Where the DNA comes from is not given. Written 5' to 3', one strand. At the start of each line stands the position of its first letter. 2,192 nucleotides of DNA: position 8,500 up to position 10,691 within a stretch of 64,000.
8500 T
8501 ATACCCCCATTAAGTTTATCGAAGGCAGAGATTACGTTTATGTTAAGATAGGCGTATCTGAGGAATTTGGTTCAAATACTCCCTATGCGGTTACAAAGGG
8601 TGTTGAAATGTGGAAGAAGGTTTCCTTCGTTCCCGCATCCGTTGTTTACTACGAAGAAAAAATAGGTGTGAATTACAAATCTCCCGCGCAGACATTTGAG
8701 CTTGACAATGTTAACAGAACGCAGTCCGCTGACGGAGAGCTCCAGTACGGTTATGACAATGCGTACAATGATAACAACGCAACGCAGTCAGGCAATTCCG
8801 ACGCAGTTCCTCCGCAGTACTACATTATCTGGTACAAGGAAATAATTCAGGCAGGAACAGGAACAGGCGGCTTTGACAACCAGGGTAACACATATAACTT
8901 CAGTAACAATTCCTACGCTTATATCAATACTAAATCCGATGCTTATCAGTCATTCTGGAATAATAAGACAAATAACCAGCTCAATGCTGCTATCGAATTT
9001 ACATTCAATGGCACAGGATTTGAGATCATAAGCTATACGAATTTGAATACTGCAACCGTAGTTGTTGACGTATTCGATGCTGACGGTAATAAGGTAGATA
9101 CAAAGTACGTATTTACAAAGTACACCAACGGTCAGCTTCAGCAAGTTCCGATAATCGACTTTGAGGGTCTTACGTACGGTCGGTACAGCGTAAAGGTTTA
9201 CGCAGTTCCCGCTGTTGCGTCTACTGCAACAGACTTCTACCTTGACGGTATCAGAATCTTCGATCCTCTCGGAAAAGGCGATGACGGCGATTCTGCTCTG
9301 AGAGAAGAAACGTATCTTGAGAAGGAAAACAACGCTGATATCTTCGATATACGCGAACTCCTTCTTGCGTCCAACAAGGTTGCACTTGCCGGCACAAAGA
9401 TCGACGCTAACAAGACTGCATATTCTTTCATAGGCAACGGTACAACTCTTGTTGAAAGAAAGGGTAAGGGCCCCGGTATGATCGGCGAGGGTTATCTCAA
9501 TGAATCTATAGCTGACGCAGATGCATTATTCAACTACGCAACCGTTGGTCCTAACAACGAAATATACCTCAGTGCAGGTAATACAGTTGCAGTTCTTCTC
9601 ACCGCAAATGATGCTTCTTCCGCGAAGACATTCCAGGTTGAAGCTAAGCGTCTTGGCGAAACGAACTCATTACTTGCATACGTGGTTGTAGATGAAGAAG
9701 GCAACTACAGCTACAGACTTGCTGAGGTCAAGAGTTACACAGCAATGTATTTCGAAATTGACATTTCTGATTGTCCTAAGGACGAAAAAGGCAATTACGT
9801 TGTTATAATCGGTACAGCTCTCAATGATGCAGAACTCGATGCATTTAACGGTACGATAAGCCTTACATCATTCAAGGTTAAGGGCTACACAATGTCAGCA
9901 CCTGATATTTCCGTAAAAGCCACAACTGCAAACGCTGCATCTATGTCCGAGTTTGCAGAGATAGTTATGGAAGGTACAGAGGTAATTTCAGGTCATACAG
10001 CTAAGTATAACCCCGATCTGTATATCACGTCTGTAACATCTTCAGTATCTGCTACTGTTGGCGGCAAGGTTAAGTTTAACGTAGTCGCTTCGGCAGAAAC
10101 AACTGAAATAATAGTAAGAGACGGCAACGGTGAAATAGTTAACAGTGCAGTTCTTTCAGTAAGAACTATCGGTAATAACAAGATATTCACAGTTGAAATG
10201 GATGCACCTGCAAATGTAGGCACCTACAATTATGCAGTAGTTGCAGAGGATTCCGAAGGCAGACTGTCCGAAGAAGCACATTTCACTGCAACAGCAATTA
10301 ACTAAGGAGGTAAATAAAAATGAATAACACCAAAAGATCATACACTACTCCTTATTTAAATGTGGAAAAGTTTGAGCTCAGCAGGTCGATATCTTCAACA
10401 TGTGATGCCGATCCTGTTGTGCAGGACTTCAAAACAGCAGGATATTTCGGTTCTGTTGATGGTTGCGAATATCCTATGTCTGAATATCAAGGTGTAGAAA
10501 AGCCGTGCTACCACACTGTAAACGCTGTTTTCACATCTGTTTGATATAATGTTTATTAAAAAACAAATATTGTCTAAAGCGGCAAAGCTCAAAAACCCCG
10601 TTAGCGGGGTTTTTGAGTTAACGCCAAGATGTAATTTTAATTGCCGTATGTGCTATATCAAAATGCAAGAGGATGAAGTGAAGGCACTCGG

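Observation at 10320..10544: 74-aa acidic Cys/Tyr/Phe-rich small ORF as the candidate radical-SAM substrate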

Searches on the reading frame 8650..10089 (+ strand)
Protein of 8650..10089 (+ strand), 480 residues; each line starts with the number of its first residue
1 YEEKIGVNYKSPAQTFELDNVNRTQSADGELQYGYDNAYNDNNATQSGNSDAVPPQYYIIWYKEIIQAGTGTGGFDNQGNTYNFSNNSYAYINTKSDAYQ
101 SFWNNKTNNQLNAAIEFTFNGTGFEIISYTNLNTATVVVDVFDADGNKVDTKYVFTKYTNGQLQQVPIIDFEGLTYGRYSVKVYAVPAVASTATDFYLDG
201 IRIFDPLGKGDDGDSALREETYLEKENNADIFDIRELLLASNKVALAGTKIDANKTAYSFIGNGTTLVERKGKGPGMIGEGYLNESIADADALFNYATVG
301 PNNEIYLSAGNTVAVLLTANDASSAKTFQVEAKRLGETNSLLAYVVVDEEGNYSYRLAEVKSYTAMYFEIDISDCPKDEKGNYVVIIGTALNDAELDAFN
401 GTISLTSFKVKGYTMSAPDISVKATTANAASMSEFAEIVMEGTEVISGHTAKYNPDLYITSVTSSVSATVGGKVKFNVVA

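Call 55: search_solved_structures(query=A6, max_evalue=1)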
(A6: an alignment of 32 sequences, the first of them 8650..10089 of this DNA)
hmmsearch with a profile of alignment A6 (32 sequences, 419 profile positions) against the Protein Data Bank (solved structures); distinct sequences matched with E-value up to 1: 0.

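Call 56: search_protein_families(library=pfam, alignment_id=A6, max_evalue=0.01)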
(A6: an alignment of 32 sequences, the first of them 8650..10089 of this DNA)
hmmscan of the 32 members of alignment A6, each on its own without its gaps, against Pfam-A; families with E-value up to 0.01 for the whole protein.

A. member 1, window:8650-10089:+ (480 aa): 0 families

B. families by the number of members that match (of 32 scanned): 8 families
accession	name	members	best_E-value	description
PF09134.16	Invasin_D3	1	3e-05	Invasin, domain 3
PF13860.13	FlgD_ig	1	0.00017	FlgD Ig-like domain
PF02369.22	Big_1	1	0.0011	Bacterial Ig-like domain (group 1)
PF18962.6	Por_Secre_tail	1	0.0035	Secretion system C-terminal sorting domain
PF17996.7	CE2_N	1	0.0038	Carbohydrate esterase 2 N-terminal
PF02205.27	WH2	1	0.004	WH2 motif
PF21977.1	DUF6926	1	0.0058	Domain of unknown function (DUF6926)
PF14524.12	Wzt_C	1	0.0091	Wzt C-terminal domain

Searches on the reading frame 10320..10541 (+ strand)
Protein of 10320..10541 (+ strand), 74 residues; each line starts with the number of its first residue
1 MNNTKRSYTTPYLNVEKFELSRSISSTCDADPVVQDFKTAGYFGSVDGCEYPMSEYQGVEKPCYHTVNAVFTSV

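Call 4: search_protein_families(library=pfam, proteins=[window:10320-10541:+], max_evalue=0.01)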
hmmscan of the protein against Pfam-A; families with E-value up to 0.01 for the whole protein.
window:10320-10541:+ (74 aa): 0 families

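Call 5: search_protein_families(library=ncbifam, proteins=[window:10320-10541:+], max_evalue=1)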
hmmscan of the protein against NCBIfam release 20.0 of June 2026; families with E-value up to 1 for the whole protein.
window:10320-10541:+ (74 aa): 0 families

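Call 7: find_homologous_proteins(query=window:10320-10541:+, max_evalue=10)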
Query window:10320-10541:+ (74 aa): 5 proteins with E <= 10 among 5 candidates.
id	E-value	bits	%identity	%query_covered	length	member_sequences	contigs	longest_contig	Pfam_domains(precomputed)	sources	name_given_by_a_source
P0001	1.8e-42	160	96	100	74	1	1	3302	-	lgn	-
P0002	1.2e-40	154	93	100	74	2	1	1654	-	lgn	-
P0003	9.0e-39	148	89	100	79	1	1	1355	-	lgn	-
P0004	1.6e-38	147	85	100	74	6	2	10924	-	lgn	-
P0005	5.2e-38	146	91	100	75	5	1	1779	-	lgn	-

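Call 42: find_homologous_proteins(query=A4, max_evalue=0.001)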
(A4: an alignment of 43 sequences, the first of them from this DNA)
Query A4 (43 sequences) (74 aa, profile of the alignment): 171 proteins with E <= 0.001 among 385 candidates; the best 120 are listed.
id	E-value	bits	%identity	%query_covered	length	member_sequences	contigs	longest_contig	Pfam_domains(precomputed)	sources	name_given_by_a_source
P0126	5.7e-17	80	-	-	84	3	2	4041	-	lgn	-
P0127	7.2e-17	80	-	-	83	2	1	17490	-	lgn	-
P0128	8.4e-17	79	-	-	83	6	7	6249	-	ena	-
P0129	9.9e-17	79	-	-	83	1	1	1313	-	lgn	-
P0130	1.1e-16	79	-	-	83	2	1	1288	-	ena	-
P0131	1.5e-16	78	-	-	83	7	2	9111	-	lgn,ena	-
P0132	1.9e-16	78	-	-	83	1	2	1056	-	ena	-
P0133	2.3e-16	78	-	-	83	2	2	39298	-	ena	-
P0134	3.3e-16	77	-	-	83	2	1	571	-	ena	-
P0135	3.3e-16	77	-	-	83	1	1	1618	-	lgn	-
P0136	3.4e-16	77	-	-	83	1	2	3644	-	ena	-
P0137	6.1e-16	77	-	-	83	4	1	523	-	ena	-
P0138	8.8e-16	76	-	-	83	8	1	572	-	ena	-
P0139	1.1e-15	76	38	43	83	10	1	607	-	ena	-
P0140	1.2e-15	76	-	-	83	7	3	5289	-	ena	-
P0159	8.5e-15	73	-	-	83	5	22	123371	-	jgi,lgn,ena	-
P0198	3.5e-13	68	-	-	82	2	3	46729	-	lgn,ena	-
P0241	4.5e-10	58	-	-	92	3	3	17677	-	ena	-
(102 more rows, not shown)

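Call 53: predict_structure(alignment_id=A5)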
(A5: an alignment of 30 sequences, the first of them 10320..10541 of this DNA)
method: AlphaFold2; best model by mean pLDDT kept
length: 74 residues; sequences in the alignment: 30
mean_pLDDT: 49.1   pTM: 0.16
mean pLDDT of the five models: 49.1, 47.2, 46.8, 46.3, 46.0
residues with pLDDT >= 90: 0; 70-90: 8; 50-70: 14; < 50: 52
segments of 3 or more residues with pLDDT < 50: 25-29, 31-74
pLDDT, mean of each block of 10 residues (from residue 1): 68 64 48 44 42 44 40 34
secondary structure: DSSP gave nothing for this model
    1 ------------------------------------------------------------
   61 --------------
elements in order:

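Call 72: search_protein_representatives(alignment_id=A5)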
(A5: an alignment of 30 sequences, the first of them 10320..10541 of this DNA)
Query: 30 sequences, 81 profile positions. Proteins with E-value up to 0.001 (for the whole library): 1541; up to 1e-10: 206; up to 1e-30: 0. The best 150 are listed.
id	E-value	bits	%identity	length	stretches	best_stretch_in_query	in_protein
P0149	2.5e-27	111.2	-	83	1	1-81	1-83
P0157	1.6e-25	105.4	-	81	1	1-81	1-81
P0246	2.9e-24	101.4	-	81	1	1-81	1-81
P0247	6.6e-23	97.0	-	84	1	1-81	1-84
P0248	1.5e-22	95.9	-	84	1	1-81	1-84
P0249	3.4e-22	94.7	-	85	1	1-81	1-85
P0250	2.7e-21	91.9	-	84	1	1-81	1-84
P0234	1.4e-19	86.4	-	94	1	1-81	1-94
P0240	4.8e-19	84.7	-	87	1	1-81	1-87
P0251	7.1e-17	77.7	-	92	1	1-81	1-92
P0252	7.7e-17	77.6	-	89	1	1-81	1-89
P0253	9.6e-17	77.3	-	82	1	1-81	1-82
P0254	2.8e-16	75.8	-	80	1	1-81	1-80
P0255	3.0e-16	75.7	-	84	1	1-81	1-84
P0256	4.2e-16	75.2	-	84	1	1-81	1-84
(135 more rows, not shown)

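Call 76: find_encoding_contigs(protein=P0159, flank=9000, max_places=1)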
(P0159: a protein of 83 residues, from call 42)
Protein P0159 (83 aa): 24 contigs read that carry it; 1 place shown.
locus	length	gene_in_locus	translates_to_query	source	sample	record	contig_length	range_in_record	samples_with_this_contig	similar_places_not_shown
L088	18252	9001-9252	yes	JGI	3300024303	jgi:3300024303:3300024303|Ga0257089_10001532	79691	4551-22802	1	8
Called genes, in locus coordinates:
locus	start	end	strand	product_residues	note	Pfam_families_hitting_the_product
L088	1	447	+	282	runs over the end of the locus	PF01263:Aldose_epim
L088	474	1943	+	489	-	PF00370:FGGY_N, PF02782:FGGY_C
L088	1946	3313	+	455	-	PF01012:ETF, PF00766:ETF_alpha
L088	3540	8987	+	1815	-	PF09479:Flg_new, PF00092:VWA (faint), PF13519:VWA_2 (faint)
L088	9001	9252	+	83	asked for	-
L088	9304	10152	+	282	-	PF27840:ScmC (weak)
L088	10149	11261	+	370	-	PF04055:Radical_SAM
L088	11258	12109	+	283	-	-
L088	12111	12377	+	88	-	PF05402:PqqD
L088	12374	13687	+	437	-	-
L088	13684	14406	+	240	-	PF19567:CpsB_CapC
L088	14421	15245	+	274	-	PF16403:Bact_surface_Ig-like, PF07523:Big_3 (weak)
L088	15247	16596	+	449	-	PF02706:Wzz, PF10609:ParA, PF01656:CbiA, PF09140:MipZ, PF13614:AAA_31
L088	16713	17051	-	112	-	-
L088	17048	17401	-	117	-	PF05635:23S_rRNA_IVP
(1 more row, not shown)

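Call 77: find_encoding_contigs(protein=P0241, flank=9000, max_places=1)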
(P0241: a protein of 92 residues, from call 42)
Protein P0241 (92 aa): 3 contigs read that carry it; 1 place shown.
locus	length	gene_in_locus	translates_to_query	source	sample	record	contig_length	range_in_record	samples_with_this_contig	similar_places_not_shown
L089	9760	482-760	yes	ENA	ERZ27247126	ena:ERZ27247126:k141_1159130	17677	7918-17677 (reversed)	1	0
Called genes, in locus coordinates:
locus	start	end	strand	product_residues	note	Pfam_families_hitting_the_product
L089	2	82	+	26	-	?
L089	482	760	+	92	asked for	-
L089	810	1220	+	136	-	PF00717:Peptidase_S24 (weak)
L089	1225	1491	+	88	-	PF05402:PqqD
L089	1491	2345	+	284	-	PF27840:ScmC (weak)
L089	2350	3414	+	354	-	PF04055:Radical_SAM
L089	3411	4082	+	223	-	-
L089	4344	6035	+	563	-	PF00149:Metallophos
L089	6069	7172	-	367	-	PF27840:ScmC (weak), PF05402:PqqD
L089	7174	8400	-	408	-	PF14907:NTP_transf_5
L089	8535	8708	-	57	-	-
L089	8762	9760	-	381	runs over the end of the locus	PF04055:Radical_SAM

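Call 78: find_encoding_contigs(protein=P0198, flank=9000, max_places=1)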
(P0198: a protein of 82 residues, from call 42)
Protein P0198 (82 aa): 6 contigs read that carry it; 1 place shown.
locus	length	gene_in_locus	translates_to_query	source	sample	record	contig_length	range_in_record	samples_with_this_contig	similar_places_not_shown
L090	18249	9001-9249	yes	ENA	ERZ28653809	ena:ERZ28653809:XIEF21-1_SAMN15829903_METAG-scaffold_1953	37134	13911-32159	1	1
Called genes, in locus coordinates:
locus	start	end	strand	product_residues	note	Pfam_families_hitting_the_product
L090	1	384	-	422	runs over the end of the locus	PF08245:Mur_ligase_M, PF02875:Mur_ligase_C, PF27239:FOL3_C (faint)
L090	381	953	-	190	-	PF07155:ECF-ribofla_trS, PF12822:ECF_trnsprt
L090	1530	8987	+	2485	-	PF09479:Flg_new (weak), PF00092:VWA (faint), PF13519:VWA_2 (faint)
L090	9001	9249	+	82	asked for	-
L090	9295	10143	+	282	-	PF27840:ScmC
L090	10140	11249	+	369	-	PF04055:Radical_SAM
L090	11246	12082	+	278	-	-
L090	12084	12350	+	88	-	PF05402:PqqD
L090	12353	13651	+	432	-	-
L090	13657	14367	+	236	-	PF19567:CpsB_CapC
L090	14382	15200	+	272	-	PF16403:Bact_surface_Ig-like (weak), PF07523:Big_3 (weak), PF16403:Bact_surface_Ig-like (weak)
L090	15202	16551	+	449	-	PF02706:Wzz, PF10609:ParA, PF01656:CbiA, PF09140:MipZ (weak), PF13614:AAA_31 (weak)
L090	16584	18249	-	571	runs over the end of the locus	PF00664:ABC_membrane, PF02463:SMC_N (weak), PF00005:ABC_tran, PF13304:AAA_21 (faint), PF13401:AAA_22 (faint)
